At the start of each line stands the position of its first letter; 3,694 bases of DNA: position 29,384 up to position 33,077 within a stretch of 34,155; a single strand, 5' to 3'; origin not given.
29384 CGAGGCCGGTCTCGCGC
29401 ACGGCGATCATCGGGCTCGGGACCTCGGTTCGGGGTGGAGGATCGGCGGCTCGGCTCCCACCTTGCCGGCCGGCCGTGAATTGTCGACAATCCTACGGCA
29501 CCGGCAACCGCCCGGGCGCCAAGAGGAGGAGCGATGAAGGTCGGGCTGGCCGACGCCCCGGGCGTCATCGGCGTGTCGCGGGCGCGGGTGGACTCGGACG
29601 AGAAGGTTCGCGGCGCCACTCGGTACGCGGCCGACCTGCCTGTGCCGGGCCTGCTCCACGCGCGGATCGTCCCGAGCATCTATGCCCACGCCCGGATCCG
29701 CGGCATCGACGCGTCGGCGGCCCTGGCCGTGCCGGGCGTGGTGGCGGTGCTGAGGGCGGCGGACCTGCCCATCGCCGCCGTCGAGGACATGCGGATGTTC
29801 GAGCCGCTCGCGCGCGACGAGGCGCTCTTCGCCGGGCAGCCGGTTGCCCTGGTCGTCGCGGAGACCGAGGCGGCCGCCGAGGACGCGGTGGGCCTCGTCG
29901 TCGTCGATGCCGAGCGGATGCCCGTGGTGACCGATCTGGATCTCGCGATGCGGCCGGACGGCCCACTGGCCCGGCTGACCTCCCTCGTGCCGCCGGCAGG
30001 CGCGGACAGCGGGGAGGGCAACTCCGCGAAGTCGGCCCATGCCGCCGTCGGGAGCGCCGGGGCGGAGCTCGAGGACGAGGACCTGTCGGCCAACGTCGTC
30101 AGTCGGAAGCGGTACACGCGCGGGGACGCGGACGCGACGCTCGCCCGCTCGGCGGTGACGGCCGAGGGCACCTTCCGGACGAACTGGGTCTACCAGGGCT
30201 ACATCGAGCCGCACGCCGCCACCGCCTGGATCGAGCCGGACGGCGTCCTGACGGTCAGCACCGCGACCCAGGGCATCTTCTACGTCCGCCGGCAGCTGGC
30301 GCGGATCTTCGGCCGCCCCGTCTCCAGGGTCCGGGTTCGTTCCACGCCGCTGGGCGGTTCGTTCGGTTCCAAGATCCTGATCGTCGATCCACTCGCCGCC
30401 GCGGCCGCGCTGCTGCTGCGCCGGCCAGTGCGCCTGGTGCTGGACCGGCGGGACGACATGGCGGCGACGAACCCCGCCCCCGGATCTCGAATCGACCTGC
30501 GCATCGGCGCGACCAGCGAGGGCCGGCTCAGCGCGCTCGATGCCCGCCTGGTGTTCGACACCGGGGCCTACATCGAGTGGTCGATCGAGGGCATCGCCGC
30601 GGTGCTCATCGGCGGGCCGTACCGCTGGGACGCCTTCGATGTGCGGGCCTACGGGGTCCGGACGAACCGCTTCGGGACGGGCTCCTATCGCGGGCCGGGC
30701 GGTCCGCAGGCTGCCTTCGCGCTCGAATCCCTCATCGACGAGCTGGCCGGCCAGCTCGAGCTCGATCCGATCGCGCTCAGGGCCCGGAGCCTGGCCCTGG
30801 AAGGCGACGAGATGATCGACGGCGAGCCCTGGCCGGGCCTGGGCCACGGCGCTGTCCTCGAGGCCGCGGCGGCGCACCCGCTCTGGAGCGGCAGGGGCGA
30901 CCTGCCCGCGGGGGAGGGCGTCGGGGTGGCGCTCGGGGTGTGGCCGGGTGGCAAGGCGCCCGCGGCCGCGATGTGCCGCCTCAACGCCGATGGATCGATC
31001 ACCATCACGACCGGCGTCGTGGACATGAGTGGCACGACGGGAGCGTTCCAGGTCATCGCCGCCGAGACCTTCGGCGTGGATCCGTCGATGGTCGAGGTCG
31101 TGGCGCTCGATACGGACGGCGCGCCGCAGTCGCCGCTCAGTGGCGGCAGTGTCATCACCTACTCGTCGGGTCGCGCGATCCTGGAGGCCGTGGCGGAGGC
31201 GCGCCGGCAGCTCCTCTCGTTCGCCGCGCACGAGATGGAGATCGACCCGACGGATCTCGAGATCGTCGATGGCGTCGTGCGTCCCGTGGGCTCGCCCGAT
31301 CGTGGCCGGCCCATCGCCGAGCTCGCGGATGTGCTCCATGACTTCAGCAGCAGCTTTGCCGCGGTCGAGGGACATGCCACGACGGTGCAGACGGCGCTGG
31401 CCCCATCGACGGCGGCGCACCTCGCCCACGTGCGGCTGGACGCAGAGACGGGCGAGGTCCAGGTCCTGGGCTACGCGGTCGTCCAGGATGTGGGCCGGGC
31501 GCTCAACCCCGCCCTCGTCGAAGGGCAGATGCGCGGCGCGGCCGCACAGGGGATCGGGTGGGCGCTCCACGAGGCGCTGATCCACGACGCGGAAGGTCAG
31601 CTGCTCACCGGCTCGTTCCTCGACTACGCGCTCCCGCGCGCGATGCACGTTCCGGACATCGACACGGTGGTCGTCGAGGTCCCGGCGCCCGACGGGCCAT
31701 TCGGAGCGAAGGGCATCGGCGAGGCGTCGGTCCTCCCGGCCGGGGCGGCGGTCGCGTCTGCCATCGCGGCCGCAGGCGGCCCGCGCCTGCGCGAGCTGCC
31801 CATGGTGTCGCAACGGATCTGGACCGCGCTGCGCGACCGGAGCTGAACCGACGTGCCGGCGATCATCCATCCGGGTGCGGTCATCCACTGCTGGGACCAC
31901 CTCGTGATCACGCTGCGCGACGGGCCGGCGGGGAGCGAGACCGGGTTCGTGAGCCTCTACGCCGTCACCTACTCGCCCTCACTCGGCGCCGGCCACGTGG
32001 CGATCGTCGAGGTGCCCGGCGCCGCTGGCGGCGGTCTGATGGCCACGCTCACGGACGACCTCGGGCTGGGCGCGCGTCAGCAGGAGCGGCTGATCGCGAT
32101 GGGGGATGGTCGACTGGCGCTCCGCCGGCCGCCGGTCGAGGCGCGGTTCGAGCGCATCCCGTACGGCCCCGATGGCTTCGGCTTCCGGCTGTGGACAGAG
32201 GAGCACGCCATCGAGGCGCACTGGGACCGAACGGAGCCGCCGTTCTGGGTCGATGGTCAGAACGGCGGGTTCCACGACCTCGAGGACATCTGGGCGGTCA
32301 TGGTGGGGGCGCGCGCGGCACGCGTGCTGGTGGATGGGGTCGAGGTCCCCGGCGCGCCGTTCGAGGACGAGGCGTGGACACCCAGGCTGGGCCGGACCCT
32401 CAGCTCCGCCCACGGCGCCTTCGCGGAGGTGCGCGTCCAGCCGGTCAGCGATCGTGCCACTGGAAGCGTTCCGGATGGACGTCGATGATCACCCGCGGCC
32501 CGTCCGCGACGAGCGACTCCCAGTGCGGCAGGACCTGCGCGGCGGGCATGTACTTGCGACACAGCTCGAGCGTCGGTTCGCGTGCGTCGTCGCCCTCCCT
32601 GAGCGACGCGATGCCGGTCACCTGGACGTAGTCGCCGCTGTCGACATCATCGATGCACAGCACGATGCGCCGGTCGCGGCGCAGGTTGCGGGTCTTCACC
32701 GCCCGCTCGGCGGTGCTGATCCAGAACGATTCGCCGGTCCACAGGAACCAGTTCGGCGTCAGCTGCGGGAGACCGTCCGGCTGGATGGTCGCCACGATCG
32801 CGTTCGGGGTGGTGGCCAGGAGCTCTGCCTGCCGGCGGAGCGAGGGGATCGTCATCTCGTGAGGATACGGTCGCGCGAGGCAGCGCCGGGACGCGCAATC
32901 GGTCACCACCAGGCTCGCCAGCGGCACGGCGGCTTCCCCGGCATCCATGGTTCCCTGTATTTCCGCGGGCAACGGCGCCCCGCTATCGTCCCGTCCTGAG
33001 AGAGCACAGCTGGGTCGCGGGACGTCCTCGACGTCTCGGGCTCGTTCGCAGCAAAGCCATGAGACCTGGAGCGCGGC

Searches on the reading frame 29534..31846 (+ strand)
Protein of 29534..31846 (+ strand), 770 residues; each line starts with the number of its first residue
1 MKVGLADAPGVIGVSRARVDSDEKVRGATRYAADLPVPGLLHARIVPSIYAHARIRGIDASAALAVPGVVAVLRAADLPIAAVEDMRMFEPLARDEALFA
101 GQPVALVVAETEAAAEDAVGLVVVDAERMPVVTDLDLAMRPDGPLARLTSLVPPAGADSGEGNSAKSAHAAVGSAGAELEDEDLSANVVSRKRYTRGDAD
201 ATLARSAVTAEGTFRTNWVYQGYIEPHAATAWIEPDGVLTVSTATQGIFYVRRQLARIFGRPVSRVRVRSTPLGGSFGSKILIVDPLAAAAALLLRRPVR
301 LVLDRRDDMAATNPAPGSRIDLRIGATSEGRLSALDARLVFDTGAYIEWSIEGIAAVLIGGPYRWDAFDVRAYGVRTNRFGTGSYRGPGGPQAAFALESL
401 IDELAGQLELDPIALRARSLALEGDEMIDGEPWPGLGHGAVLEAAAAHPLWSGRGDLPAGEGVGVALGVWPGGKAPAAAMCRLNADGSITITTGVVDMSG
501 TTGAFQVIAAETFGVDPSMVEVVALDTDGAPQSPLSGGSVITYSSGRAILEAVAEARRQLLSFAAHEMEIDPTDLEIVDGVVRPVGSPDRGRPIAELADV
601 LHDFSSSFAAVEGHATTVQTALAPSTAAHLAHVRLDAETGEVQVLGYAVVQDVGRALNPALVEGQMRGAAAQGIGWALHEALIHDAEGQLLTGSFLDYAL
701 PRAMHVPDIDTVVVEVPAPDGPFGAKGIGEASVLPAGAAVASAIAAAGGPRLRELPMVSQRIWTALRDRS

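Call 9: search_protein_families(library=pfam, proteins=[window:29534-31846:+])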
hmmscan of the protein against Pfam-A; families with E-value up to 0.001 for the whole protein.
window:29534-31846:+ (770 aa): 3 families
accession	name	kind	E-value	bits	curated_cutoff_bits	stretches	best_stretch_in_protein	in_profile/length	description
PF02738.23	MoCoBD_1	-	1.8e-66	224.2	27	1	185-418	6-242/244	Molybdopterin cofactor-binding domain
PF20256.3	MoCoBD_2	-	9.8e-62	209.4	27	1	461-707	25-283/283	Molybdopterin cofactor-binding domain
PF01315.27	Ald_Xan_dh_C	-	1.5e-25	90.1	31.3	1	27-127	2-107/110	Aldehyde oxidase and xanthine dehydrogenase, a/b hammerhead domain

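Call 26: search_protein_families(library=ncbifam, proteins=[window:29534-31846:+], max_evalue=0.00001)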
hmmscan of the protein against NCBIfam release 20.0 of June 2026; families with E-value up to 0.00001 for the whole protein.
window:29534-31846:+ (770 aa): 13 families
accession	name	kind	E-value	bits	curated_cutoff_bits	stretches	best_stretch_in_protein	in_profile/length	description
NF043082.1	XdhA_XDHase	equivalog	3.1e-114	382.7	780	2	170-768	138-754/758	xanthine dehydrogenase subunit XdhA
TIGR03194.1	4hydrxCoA_A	equivalog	7e-113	378.5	994.55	2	174-766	127-746/746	4-hydroxybenzoyl-CoA reductase subunit alpha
NF007426.0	PRK09970.1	equivalog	1.3e-104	350.9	916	2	169-767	142-756/761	xanthine dehydrogenase molybdenum-binding subunit XdhA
NF041018.1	glyceraldDH_alpha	equivalog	3.7e-104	349.6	790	3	179-421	147-392/741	glyceraldehyde dehydrogenase subunit alpha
NF040766.1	CODH_aero_grp5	exception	2.6e-94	316.9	950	4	626-764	645-783/785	aerobic carbon-monoxide dehydrogenase large subunit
TIGR03196.1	pucD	equivalog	3.6e-87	293.5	783.65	2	186-760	143-752/763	xanthine dehydrogenase subunit D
TIGR03311.1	Se_dep_XDH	equivalog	9.7e-76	255.5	830.45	3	186-571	304-689/848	selenium-dependent xanthine dehydrogenase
TIGR02416.1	CO_dehy_Mo_lg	equivalog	6.8e-75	252.7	991.15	2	25-420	6-394/770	aerobic carbon-monoxide dehydrogenase large subunit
NF045668.1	pterin_aldehy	equivalog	5.8e-73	246.4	1100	3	184-554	326-712/905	molybdopterin-dependent aldehyde oxidoreductase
NF041671.1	peri_hyde_PaoC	equivalog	4.1e-72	243.6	1180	2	189-765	158-730/735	aldehyde oxidoreductase molybdenum-binding subunit PaoC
TIGR02965.1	xanthine_xdhB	equivalog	3.1e-70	237.3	849.5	3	186-420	136-375/758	xanthine dehydrogenase molybdopterin binding subunit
TIGR03313.1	Se_sel_red_Mo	hypoth_equivalog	8.1e-64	215.7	1101.9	2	11-427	167-594/951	molybdopterin-dependent oxidoreductase Mo/Fe-S-binding subunit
TIGR02969.1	mam_aldehyde_ox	subfamily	4.6e-36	123.8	1912.3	3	236-420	758-947/1330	aldehyde oxidase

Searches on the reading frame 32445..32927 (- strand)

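Call 9: search_protein_families(library=pfam, proteins=[window:32445-32927:-])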
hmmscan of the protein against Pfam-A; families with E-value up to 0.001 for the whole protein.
window:32445-32927:- (160 aa): 1 family
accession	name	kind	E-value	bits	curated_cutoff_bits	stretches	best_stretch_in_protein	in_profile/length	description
PF01243.27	PNPOx_N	-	4.4e-15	56.5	28.1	1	34-156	6-117/120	Pyridoxamine 5'-phosphate oxidase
